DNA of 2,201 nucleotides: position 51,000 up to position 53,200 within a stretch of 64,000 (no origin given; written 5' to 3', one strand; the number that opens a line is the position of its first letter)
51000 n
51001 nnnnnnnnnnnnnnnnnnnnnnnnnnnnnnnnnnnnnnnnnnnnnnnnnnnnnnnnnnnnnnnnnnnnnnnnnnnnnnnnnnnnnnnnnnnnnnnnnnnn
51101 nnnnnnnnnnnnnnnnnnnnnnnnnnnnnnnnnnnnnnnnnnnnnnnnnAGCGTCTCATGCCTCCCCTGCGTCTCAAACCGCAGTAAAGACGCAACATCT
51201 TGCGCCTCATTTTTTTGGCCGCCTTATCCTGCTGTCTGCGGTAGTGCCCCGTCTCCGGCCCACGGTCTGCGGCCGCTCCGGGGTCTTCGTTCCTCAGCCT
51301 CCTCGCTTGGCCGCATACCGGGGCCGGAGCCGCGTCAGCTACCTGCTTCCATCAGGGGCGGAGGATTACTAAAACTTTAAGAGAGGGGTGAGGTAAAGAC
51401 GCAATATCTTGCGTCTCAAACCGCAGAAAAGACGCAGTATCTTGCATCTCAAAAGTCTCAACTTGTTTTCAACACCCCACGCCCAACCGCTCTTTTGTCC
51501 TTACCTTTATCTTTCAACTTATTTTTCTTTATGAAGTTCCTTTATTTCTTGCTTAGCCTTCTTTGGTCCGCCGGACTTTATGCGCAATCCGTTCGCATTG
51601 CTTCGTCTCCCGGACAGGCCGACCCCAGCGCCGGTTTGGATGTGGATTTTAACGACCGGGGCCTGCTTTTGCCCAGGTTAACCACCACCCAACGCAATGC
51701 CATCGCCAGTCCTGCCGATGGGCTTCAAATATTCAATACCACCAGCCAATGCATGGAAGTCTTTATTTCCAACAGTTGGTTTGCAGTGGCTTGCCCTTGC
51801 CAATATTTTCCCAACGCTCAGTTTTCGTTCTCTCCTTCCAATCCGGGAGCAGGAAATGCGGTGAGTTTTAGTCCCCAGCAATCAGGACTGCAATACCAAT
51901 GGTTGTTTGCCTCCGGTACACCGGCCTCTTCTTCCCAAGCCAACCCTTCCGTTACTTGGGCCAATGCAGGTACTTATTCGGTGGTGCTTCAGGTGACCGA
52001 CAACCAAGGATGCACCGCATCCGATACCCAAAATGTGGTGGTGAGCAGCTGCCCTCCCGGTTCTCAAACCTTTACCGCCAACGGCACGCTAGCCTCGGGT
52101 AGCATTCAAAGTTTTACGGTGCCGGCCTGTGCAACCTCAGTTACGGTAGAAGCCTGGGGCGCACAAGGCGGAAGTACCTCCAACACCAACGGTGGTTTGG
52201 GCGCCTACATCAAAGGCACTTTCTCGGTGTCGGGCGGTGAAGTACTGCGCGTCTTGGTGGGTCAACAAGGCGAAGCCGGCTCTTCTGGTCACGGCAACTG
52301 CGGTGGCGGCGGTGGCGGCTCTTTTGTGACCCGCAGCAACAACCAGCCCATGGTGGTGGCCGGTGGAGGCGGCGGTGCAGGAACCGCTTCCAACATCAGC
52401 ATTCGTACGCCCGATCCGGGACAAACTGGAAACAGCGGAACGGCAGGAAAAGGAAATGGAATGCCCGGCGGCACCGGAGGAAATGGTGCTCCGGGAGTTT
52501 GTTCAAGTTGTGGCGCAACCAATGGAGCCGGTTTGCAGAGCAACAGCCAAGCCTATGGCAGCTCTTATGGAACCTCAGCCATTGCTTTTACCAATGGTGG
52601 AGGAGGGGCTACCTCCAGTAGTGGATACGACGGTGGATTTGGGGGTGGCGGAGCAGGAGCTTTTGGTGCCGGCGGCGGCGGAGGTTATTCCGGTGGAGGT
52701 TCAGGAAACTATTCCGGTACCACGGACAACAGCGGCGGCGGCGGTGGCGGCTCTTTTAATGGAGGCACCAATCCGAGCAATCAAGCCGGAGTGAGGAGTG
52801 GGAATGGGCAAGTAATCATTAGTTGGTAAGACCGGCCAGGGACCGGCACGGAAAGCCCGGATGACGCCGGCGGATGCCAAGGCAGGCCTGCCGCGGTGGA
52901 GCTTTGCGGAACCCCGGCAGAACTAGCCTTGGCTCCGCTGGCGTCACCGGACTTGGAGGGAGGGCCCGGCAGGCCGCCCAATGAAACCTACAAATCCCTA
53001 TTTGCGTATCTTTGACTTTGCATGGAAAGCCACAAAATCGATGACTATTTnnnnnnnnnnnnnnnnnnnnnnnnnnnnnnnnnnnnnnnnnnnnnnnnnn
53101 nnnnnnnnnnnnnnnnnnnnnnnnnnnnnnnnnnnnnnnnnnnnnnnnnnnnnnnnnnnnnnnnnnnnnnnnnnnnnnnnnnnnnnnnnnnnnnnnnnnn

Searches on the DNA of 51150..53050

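Call 59: search_rna_families(source=window, start=51150, end=53050, threshold=evalue, max_evalue=10)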
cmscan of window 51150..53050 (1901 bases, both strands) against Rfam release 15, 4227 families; matches with E-value up to 10: 9.
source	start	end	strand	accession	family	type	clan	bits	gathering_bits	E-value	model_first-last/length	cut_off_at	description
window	52307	52363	+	RF00523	Prion_pknot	Cis-reg;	-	25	39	0.077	1-40/40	no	Prion pseudoknot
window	52853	52954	-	RF04159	MIR1437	Gene; miRNA;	-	24.8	168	0.18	1-192/192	no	MIR1437 microRNA precursor family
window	52863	52945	-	RF03475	mir-2387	Gene; miRNA;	-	21.6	93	1.3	1-78/78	no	mir-2387 microRNA precursor family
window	51393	51456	-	RF04352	Plastid-psbA-4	Cis-reg;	CL00153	21.3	56.8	1.5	1-61/61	no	Plastid-psbA-4 3UTR RNA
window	51566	51615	-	RF00204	snoR12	Gene; snRNA; snoRNA; CD-box;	-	19.5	39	2.2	1-83/83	no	Small nucleolar RNA R12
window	52872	52936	+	RF03475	mir-2387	Gene; miRNA;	-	19.5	93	4.1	1-78/78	no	mir-2387 microRNA precursor family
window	52862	52946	+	RF00773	mir-298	Gene; miRNA;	-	18.1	80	2.2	1-85/85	no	mir-298 microRNA precursor family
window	52555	52615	+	RF03996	mir-3012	Gene; miRNA;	-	17.4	90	9.2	1-68/68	no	mir-3012 microRNA precursor family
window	52455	52582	-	RF01974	H19_3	Gene; lncRNA;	-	14.4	46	9.9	1-116/116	no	H19 conserved region 3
